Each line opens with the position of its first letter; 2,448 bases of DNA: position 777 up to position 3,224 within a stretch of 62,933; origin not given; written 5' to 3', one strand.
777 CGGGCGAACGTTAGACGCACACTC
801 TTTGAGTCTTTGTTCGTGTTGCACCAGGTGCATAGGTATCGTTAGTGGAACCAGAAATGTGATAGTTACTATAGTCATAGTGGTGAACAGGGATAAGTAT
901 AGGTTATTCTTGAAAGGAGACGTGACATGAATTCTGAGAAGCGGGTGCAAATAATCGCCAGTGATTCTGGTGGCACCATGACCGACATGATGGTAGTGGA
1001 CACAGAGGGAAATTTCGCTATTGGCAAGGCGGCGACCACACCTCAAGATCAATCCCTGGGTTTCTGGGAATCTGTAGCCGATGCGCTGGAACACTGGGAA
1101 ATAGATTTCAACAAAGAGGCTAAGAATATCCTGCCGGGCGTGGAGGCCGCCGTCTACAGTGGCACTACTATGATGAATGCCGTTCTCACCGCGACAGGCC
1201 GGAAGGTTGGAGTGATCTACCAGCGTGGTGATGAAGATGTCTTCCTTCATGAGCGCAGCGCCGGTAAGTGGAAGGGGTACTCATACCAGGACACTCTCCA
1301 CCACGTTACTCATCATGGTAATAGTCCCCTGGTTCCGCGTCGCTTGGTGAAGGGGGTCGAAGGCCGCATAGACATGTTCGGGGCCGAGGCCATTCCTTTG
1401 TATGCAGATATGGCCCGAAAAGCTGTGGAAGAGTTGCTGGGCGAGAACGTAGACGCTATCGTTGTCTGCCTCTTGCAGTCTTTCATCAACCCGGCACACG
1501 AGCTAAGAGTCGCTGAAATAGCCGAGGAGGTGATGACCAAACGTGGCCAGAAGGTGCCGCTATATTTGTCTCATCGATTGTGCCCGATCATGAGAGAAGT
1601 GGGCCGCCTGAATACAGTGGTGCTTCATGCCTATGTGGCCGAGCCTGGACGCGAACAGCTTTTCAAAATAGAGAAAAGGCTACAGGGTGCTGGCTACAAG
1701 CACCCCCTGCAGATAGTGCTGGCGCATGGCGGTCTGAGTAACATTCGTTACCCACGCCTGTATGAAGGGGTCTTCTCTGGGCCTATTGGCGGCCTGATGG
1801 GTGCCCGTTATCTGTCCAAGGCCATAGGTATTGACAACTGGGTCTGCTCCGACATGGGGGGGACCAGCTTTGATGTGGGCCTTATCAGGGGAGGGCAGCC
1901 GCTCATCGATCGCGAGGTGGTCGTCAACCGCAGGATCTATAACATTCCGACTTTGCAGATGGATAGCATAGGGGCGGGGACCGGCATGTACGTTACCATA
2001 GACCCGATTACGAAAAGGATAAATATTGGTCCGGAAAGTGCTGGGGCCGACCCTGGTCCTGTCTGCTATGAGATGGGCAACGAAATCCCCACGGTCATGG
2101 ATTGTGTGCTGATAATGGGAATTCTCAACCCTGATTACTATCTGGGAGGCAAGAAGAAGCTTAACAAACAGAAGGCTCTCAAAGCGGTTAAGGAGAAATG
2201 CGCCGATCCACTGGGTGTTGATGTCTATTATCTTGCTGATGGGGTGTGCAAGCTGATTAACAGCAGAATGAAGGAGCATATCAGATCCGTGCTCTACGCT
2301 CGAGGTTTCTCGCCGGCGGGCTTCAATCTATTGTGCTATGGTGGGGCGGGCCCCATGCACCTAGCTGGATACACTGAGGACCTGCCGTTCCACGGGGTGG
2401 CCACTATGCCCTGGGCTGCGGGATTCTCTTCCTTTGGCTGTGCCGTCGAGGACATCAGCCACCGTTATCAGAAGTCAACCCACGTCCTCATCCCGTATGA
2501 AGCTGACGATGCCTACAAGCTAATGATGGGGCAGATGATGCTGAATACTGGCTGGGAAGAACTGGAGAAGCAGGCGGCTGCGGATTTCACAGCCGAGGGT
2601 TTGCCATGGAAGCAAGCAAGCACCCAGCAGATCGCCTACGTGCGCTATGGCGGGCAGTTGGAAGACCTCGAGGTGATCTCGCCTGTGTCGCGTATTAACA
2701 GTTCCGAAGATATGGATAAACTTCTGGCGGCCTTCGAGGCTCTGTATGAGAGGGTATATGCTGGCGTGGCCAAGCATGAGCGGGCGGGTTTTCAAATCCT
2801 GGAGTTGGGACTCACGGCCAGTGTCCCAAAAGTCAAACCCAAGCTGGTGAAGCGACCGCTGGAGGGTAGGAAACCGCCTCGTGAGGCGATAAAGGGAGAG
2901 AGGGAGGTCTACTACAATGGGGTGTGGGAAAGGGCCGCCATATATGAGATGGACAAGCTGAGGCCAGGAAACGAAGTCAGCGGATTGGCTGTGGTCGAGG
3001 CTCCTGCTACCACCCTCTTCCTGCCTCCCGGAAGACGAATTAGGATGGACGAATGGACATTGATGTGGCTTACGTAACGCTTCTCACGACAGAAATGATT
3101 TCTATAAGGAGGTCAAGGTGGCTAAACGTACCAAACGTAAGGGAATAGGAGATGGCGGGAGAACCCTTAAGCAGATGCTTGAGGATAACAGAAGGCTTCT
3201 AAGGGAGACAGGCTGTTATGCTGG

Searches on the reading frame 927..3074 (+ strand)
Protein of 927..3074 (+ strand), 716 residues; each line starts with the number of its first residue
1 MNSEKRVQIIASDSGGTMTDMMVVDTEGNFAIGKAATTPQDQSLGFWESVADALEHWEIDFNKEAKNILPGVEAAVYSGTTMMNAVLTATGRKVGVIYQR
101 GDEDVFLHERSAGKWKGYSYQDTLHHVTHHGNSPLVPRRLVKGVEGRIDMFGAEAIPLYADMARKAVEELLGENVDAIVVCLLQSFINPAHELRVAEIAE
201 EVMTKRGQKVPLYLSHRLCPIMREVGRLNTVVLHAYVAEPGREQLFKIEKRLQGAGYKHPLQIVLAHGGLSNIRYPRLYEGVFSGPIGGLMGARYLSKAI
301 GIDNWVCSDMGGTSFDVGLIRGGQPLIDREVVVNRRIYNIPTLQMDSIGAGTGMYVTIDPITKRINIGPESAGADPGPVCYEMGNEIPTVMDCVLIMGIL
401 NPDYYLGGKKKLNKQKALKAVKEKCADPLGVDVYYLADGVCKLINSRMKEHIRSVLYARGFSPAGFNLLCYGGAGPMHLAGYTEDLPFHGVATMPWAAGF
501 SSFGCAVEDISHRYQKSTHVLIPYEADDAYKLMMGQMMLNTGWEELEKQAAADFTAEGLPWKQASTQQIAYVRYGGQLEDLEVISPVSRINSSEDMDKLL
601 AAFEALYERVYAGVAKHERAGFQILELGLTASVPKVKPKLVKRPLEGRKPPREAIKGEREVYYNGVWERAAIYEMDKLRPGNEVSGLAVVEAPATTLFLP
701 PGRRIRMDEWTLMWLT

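Call 52: search_protein_families(library=pfam, proteins=[window:927-3074:+], max_evalue=0.00001)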
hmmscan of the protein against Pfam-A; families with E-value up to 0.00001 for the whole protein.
window:927-3074:+ (716 aa): 3 families
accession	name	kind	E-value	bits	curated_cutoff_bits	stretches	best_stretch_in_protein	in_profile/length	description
PF01968.24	Hydantoinase_A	-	3.5e-77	260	22.9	1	227-513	1-290/291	Hydantoinase/oxoprolinase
PF19278.4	Hydant_A_C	-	1.4e-59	201.2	21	1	528-715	4-190/193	Hydantoinase/oxoprolinase C-terminal domain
PF05378.19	Hydant_A_N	-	1.4e-34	119.7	25.2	1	10-202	2-175/176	Hydantoinase/oxoprolinase N-terminal region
